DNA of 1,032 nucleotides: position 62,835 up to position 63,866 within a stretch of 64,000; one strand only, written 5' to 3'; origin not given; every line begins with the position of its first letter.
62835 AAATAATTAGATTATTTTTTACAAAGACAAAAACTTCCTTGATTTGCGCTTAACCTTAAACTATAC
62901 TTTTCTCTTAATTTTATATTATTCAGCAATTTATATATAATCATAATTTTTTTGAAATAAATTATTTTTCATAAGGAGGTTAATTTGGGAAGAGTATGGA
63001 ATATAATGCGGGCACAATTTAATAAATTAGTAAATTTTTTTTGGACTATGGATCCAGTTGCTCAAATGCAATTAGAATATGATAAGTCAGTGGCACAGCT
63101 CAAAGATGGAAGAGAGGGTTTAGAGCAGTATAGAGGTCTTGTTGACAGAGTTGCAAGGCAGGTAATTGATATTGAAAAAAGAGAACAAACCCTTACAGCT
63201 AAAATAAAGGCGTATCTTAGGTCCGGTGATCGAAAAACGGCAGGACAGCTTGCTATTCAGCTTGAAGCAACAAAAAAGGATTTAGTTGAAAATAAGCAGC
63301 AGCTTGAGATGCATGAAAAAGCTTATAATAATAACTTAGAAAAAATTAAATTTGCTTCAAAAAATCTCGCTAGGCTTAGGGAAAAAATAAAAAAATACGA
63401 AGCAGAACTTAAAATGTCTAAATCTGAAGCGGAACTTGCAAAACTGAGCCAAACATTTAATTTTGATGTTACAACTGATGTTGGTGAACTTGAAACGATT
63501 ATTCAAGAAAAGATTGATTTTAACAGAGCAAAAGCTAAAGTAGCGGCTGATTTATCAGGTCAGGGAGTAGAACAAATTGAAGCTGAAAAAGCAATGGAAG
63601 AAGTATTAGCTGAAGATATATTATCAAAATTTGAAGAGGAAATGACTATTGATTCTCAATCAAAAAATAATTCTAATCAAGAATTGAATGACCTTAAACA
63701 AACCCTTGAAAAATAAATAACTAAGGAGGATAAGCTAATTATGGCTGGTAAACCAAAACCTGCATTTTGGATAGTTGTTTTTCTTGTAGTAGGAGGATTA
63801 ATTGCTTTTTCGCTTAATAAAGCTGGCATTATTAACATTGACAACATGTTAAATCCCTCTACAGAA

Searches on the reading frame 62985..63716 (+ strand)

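Call 39: search_protein_families(library=pfam, proteins=[window:62985-63716:+])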
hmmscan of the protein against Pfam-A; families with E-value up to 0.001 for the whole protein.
window:62985-63716:+ (243 aa): 1 family
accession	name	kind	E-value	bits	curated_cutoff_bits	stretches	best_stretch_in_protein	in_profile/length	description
PF04012.17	PspA_IM30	-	1.8e-05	24.9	33.9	1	3-218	5-216/220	PspA/IM30 family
